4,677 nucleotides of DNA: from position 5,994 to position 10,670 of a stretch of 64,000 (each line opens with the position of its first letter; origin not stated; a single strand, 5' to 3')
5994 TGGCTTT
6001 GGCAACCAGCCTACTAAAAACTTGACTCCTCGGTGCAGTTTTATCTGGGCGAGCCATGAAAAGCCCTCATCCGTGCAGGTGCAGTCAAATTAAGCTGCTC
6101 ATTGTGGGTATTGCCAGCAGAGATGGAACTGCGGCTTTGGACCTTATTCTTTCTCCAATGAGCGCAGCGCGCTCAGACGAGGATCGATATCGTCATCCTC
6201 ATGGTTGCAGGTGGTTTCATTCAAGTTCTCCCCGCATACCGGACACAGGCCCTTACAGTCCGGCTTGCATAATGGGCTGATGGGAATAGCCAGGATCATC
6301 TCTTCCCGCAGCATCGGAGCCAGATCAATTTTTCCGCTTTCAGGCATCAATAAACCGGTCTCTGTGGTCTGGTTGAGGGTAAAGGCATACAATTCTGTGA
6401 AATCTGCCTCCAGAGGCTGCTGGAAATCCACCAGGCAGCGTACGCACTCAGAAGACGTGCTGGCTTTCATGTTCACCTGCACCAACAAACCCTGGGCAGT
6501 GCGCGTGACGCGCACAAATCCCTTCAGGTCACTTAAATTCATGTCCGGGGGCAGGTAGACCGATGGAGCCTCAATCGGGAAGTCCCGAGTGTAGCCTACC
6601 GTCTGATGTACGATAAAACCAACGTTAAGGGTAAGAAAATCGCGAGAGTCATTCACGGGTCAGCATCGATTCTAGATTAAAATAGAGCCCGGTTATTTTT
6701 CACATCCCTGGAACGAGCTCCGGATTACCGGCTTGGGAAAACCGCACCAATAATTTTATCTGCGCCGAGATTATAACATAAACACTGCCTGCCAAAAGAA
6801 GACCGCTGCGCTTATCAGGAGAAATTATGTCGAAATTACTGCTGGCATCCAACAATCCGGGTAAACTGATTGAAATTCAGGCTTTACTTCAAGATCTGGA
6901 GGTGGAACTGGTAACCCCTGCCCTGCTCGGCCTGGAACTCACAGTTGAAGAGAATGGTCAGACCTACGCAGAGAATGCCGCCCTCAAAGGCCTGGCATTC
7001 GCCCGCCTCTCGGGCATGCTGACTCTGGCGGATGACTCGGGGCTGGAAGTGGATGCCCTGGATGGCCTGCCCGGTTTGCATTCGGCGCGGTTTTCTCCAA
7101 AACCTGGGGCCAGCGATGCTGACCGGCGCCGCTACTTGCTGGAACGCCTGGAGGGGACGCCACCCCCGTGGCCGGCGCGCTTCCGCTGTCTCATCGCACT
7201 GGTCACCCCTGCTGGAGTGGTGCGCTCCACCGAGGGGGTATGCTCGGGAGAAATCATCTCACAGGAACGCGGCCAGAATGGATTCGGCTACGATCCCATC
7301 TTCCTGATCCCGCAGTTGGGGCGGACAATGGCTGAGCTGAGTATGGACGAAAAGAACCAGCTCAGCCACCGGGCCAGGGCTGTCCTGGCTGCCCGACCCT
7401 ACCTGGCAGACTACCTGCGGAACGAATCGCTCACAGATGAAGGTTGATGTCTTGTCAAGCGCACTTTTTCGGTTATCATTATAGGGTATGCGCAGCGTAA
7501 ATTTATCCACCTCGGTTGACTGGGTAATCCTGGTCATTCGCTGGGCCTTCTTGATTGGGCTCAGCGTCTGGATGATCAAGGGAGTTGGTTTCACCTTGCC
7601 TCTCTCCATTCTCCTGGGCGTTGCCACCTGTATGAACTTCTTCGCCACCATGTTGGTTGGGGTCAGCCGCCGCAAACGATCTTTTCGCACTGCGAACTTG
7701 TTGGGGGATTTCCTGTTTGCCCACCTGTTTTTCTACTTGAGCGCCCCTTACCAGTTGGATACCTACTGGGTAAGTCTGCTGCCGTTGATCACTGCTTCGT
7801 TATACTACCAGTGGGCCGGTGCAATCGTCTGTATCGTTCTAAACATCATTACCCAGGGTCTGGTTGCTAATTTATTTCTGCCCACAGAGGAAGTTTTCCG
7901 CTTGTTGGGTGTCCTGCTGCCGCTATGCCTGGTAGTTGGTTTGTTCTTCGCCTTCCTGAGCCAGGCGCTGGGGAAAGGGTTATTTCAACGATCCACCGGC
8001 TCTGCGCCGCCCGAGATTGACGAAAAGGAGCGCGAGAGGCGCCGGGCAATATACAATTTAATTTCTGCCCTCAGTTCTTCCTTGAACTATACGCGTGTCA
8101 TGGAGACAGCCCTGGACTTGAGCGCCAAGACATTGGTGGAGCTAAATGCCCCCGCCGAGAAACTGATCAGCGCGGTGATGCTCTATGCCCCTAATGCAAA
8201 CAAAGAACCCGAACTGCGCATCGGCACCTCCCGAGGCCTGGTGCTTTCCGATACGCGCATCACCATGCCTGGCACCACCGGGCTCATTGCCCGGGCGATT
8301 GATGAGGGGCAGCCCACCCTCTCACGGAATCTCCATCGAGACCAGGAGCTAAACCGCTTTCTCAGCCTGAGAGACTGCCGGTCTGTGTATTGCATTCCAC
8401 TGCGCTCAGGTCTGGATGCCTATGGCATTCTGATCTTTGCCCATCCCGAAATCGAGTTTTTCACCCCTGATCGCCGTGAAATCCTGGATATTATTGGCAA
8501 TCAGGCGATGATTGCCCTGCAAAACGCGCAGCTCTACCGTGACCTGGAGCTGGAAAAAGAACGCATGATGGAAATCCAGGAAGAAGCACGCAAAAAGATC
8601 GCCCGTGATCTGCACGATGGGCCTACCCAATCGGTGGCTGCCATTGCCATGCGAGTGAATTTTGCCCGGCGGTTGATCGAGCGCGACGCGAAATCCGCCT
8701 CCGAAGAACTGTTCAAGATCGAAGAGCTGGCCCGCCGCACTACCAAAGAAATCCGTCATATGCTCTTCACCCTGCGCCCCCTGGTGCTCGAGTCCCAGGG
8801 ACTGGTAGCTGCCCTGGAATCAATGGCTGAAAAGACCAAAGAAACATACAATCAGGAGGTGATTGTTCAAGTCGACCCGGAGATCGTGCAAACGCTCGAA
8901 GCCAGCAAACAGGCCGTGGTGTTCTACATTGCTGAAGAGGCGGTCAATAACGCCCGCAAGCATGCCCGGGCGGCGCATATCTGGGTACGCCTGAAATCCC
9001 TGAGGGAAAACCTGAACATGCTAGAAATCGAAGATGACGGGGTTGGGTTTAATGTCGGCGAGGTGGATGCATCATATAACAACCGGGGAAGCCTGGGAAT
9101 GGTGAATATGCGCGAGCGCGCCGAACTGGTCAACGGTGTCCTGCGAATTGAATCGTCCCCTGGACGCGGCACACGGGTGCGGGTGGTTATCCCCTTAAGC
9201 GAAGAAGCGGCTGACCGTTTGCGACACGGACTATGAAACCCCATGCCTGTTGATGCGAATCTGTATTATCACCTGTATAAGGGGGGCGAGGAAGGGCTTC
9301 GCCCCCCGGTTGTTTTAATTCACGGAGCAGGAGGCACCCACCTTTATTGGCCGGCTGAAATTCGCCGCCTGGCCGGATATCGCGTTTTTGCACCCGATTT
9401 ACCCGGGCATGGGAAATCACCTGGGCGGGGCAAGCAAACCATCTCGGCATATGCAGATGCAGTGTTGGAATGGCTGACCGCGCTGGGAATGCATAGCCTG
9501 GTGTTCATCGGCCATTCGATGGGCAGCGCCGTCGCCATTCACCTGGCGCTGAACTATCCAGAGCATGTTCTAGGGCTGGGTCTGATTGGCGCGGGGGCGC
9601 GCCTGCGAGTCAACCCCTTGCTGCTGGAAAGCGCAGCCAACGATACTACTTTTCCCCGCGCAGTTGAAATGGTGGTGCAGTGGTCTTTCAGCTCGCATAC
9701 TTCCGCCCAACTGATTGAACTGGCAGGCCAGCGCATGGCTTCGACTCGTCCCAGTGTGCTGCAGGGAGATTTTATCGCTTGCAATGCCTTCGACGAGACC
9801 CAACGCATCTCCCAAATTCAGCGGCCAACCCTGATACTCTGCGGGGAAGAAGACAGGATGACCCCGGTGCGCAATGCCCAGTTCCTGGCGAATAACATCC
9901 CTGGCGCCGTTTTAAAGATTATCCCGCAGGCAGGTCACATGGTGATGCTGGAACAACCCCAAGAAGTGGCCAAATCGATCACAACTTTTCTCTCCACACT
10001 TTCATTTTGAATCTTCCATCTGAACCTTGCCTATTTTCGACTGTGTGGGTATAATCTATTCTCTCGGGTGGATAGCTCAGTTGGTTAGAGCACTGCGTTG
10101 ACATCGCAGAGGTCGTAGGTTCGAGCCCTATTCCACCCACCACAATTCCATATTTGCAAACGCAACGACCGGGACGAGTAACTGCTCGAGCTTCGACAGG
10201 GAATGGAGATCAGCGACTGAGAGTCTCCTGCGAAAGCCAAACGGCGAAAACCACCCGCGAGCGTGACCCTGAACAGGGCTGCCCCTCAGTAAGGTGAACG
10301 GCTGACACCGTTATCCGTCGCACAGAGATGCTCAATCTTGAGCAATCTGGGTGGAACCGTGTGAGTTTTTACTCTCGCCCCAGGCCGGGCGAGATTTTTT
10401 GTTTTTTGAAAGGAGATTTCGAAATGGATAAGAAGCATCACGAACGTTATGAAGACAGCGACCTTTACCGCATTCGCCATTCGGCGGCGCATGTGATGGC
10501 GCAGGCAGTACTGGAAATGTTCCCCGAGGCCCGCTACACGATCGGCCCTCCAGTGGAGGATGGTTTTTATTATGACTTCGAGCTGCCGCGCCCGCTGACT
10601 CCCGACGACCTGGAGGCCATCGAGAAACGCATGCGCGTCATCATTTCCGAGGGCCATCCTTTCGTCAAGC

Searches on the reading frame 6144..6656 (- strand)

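Call 8: search_protein_families(library=ncbifam, proteins=[window:6144-6656:-])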
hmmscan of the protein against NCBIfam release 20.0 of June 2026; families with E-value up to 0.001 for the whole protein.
window:6144-6656:- (170 aa): 1 family
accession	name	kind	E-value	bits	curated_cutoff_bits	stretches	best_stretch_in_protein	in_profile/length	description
NF008395.0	PRK11193.1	equivalog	6.2e-05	23.1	192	1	48-130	49-137/173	23S rRNA accumulation protein YceD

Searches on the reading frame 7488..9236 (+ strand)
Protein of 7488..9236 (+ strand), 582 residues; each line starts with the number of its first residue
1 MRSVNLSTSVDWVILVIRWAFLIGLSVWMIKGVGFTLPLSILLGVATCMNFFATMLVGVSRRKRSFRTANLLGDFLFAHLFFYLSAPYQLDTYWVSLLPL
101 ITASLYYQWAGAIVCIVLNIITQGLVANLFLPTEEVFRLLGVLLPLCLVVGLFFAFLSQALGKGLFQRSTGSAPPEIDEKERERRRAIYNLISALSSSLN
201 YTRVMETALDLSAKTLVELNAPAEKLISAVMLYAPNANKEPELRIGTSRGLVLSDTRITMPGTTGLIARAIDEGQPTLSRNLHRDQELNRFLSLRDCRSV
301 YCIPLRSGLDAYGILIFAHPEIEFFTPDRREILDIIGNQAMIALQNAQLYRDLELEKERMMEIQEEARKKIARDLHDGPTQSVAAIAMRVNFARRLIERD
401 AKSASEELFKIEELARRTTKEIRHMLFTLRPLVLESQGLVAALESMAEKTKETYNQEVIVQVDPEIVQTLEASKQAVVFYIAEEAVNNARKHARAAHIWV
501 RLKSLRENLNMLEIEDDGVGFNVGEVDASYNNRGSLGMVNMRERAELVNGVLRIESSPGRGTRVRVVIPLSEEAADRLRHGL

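Call 39: search_protein_families(library=ncbifam, max_evalue=1e-10, proteins=[window:7488-9236:+])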
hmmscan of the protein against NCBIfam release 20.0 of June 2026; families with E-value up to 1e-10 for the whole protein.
window:7488-9236:+ (582 aa): 7 families
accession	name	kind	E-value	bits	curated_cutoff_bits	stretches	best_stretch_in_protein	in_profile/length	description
NF052443.1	SensHisKinMctS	equivalog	2.5e-38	131.6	700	1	341-575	223-453/457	two-component system sensor histidine kinase MctS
NF008649.0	PRK11644.1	equivalog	6.2e-29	101.1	408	1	347-570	284-496/499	signal transduction histidine-protein kinase/phosphatase UhpB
NF008184.0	PRK10935.1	equivalog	1.6e-28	99.7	553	1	356-573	353-562/565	nitrate/nitrite two-component system sensor histidine kinase NarQ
NF052531.1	Strep_LiaS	equivalog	6.5e-27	94.7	450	1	348-570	115-327/328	envelope stress sensor histidine kinase LiaS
NF047786.1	his_kin_MadS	equivalog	3.4e-25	89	500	1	359-569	222-434/434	MadS family sensor histidine kinase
NF007896.0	PRK10600.1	equivalog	1.1e-24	87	578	1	303-568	332-583/598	nitrate/nitrite two-component system sensor histidine kinase NarX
NF047322.1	HK_morpho_MacS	equivalog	1.2e-13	51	300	1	354-569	169-367/367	MacS family sensor histidine kinase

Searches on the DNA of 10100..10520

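Call 41: search_rna_families(source=window, start=10100, end=10520, threshold=evalue, max_evalue=10, show_alignments=1)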
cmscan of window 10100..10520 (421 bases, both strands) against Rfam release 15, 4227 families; matches with E-value up to 10: 7.
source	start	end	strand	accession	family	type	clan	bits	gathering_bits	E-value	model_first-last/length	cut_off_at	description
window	10156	10385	+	RF00230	T-box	Cis-reg; leader;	-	71.2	93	1.3e-15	1-219/219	no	T-box leader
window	10100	10139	+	RF00005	tRNA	Gene; tRNA;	CL00001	18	29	0.42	33-71/71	5'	tRNA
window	10365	10411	+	RF01334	CRISPR-DR21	Gene; CRISPR;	-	15.8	48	7.2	1-37/37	no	CRISPR RNA direct repeat element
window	10363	10436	-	RF02256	adapt33_2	Gene; lncRNA;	-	15.5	60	9.1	1-71/71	no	Adaptive response 33 conserved region 2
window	10346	10402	+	RF02837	anti-hemB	Gene; sRNA;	-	14.7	49.5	0.69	1-81/81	no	Burkholderia RNA 7 (anti-hemB)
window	10398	10430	+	RF01667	rox1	Cis-reg;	-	14.6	58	4.5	1-59/59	no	Drosophila rox1 ncRNA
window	10399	10417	+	RF00619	U6atac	Gene; snRNA; splicing;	CL00009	10.7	33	2.8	1-126/126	no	U6atac minor spliceosomal RNA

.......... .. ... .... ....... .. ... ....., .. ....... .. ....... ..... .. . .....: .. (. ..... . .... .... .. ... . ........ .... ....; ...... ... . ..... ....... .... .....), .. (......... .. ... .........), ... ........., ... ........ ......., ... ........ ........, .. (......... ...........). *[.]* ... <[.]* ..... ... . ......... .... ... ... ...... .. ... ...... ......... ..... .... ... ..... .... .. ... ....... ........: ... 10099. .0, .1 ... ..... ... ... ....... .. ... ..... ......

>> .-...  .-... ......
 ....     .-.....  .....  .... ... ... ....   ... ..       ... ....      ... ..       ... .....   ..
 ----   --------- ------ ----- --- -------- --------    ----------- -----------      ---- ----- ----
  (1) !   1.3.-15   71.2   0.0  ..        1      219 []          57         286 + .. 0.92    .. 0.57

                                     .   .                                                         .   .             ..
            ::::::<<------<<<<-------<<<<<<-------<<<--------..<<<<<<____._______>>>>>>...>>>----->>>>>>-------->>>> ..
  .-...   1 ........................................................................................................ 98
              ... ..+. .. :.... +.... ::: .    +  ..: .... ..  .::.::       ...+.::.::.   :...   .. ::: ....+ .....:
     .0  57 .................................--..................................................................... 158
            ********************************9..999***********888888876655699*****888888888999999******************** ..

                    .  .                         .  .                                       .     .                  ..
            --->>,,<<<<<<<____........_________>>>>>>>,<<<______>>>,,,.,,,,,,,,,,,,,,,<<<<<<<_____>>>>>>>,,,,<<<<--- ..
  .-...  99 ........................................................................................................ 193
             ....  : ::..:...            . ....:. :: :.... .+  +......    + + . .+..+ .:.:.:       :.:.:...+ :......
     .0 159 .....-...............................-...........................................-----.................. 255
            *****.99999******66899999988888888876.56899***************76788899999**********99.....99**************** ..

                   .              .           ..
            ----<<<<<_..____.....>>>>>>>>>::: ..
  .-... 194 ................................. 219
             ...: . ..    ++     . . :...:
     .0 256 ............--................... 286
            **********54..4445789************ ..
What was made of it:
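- On T-box riboswitch (RF00230): The same model finds the thrS leader at E 1.3e-15 (call 41).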
